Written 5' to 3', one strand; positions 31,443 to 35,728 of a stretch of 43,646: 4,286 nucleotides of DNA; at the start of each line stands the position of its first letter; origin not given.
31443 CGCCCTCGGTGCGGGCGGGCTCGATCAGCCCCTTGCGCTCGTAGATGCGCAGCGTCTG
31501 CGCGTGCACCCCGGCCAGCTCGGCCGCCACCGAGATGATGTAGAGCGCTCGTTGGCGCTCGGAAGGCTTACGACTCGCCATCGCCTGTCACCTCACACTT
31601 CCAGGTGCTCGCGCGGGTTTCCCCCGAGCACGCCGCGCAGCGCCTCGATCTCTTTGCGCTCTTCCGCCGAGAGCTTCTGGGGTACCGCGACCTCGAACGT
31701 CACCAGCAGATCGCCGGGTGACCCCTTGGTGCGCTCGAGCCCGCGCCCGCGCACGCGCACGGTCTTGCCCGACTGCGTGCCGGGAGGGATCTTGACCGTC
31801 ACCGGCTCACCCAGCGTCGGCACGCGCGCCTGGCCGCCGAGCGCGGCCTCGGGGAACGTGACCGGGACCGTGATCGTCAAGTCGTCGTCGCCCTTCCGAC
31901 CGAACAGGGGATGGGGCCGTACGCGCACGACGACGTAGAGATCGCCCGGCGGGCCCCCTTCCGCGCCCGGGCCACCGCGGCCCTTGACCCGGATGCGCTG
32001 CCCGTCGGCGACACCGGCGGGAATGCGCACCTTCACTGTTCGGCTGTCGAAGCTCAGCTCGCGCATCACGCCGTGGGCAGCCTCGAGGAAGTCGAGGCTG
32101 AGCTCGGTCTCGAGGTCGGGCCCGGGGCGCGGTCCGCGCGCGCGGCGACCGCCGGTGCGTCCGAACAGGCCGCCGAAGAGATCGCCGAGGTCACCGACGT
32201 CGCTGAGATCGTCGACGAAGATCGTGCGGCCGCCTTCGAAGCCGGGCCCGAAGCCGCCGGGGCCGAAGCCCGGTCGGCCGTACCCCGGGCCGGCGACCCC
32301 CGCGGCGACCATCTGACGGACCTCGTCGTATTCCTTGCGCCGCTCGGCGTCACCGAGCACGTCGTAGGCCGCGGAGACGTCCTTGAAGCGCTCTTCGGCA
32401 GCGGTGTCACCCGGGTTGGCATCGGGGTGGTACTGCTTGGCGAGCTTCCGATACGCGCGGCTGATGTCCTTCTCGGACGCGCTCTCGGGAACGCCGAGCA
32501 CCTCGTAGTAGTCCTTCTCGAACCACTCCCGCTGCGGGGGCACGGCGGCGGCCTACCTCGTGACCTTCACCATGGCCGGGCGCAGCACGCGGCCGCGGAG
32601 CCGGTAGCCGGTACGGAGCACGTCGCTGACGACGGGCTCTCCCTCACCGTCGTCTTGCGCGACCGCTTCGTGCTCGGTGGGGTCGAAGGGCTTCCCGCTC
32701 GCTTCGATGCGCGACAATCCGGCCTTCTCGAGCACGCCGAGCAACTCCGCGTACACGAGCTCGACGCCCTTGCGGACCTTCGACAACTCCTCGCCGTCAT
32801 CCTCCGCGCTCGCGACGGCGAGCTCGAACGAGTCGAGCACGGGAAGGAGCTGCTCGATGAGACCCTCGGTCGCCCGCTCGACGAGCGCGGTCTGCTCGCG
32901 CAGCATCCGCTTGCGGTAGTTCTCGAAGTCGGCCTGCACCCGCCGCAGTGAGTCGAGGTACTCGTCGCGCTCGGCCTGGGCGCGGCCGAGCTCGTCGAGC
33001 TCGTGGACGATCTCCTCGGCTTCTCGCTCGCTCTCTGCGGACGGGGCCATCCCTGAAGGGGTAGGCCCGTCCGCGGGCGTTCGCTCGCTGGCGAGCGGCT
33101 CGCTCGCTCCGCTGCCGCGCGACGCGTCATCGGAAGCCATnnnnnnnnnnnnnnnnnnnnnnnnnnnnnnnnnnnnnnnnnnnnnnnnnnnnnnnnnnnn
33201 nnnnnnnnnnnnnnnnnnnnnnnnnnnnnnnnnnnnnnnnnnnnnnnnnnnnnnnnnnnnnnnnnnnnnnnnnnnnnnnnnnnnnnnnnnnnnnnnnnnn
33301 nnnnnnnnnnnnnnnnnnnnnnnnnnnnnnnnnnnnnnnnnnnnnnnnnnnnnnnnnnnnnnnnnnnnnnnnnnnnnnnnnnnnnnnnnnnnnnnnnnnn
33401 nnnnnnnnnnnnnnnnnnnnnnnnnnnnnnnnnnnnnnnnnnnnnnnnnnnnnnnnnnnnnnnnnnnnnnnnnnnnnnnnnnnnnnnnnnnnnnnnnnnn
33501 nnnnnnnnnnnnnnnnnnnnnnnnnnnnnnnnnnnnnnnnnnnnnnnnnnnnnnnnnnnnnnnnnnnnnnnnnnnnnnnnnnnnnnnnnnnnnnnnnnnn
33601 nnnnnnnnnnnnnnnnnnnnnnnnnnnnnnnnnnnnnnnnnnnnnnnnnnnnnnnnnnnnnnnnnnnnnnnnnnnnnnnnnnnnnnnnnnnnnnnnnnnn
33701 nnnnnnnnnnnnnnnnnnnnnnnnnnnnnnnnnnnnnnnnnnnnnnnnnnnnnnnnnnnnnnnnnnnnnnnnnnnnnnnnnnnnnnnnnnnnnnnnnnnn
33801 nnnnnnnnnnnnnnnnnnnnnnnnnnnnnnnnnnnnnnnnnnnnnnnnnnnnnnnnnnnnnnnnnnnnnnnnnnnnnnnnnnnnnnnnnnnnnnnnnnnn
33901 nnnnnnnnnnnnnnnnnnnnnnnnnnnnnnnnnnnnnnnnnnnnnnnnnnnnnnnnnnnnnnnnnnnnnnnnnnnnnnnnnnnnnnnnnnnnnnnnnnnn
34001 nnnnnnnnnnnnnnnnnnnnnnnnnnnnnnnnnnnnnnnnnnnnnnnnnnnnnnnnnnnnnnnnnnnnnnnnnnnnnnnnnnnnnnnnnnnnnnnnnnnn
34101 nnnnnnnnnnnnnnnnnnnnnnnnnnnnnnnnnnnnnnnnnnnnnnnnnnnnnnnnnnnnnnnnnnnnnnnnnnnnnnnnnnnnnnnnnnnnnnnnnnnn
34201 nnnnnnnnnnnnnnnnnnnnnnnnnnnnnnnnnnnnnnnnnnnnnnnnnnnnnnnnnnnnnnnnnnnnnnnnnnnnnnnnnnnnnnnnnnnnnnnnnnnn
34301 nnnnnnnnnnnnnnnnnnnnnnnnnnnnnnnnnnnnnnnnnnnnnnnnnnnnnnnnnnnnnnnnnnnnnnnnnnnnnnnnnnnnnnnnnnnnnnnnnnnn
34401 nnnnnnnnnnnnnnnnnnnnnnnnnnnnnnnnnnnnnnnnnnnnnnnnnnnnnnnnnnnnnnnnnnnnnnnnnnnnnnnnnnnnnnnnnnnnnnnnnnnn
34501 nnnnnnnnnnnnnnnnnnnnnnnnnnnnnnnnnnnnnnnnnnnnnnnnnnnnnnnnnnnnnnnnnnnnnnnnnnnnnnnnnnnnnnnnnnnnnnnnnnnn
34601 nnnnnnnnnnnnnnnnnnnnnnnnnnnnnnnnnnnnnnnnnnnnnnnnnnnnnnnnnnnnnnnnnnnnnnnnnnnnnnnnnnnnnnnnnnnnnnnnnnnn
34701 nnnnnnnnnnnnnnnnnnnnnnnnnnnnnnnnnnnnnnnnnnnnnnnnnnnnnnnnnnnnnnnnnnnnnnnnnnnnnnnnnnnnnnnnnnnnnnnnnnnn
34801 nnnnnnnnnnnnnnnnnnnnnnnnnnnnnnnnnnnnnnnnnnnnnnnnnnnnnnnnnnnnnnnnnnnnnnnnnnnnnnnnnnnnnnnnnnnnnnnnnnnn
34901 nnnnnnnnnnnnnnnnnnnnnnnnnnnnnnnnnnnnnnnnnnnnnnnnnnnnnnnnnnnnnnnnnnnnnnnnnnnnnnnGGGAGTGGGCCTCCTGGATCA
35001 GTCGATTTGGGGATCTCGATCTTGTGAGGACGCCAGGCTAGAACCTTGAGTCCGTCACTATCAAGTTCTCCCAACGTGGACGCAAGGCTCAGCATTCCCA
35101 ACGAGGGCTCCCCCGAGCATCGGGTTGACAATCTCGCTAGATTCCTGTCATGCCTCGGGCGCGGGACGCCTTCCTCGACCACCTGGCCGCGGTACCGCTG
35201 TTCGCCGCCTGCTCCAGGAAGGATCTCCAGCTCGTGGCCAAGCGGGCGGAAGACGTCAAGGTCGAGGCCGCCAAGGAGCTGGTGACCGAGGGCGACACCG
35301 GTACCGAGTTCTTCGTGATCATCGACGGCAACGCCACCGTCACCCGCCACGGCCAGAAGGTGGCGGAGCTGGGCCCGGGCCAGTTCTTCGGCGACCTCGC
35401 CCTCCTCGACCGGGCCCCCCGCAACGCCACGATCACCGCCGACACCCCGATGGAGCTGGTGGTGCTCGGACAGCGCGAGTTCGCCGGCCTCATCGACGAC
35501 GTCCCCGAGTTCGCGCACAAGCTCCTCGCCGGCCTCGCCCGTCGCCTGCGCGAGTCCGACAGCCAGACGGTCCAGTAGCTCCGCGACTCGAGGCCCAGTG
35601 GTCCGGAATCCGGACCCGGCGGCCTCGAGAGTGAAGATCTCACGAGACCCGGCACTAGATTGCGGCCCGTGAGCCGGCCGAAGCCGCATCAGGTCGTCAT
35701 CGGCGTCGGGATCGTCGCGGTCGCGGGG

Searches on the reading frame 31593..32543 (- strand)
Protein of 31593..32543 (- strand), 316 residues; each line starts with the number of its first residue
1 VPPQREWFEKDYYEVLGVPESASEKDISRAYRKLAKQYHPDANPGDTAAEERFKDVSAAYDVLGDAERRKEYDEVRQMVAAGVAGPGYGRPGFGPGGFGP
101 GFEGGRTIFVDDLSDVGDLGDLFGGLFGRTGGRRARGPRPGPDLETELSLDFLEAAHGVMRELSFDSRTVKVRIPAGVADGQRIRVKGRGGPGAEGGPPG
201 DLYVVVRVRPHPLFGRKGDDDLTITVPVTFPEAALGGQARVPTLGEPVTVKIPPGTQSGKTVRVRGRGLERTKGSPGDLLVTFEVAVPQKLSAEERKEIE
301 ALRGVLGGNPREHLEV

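Call 26: search_protein_families(library=pfam, proteins=[window:31593-32543:-], max_evalue=0.001)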
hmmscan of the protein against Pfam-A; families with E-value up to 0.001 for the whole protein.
window:31593-32543:- (316 aa): 2 families
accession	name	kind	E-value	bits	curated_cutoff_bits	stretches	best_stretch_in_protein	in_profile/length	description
PF01556.23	DnaJ_C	-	9.9e-46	156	26.6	1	144-288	1-152/152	DnaJ C terminal domain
PF00226.36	DnaJ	-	1.3e-26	92.8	27.8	1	11-73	1-63/63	DnaJ domain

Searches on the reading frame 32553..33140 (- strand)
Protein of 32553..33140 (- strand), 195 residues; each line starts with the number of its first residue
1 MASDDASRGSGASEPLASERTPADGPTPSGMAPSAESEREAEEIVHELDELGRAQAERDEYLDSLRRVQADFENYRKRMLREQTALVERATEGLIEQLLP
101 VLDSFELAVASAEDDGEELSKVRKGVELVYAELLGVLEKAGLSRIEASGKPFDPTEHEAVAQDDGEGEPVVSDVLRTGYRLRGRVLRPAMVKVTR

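Call 26: search_protein_families(library=pfam, proteins=[window:32553-33140:-], max_evalue=0.001)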
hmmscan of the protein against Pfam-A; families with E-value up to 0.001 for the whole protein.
window:32553-33140:- (195 aa): 1 family
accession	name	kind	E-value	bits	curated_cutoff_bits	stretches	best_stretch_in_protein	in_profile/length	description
PF01025.24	GrpE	-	1e-41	142.9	25.8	1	36-194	5-164/165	GrpE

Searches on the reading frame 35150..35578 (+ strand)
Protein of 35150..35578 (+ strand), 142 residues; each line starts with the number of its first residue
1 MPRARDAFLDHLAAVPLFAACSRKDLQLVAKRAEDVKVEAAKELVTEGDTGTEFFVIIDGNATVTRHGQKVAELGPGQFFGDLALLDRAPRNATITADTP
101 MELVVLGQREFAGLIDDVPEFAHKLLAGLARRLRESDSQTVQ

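Call 26: search_protein_families(library=pfam, proteins=[window:35150-35578:+], max_evalue=0.001)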
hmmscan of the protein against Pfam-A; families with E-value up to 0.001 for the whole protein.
window:35150-35578:+ (142 aa): 1 family
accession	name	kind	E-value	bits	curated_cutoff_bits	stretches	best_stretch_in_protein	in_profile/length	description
PF00027.35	cNMP_binding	-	4.5e-17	62.2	27.5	1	37-116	3-87/89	Cyclic nucleotide-binding domain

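Call 29: search_protein_families(library=ncbifam, proteins=[window:35150-35578:+], max_evalue=0.01)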
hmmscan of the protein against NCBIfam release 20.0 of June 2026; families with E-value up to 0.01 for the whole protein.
window:35150-35578:+ (142 aa): 6 families
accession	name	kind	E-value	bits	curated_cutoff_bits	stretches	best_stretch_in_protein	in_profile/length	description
NF058543.1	ActPatMycb56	equivalog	3.8e-14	52.3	460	1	17-133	3-122/317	acetyltransferase Pat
NF008732.0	PRK11753.1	equivalog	1.1e-09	38.1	266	1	24-139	14-135/214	cAMP-activated global transcriptional regulator CRP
TIGR03896.1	cyc_nuc_ocin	subfamily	1.9e-09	37.3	161.05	1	17-134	145-267/317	bacteriocin-type transport-associated protein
NF041163.2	encap_f2b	equivalog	1.1e-08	34.7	400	1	11-132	72-200/450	family 2B encapsulin nanocompartment shell protein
NF045989.1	TransRegFnrLRhodb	equivalog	0.0013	18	300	1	18-127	21-132/245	transcriptional regulator FnrL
NF006901.0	PRK09392.1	equivalog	0.0015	17.9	211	1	10-134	7-135/236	transcriptional activator FtrB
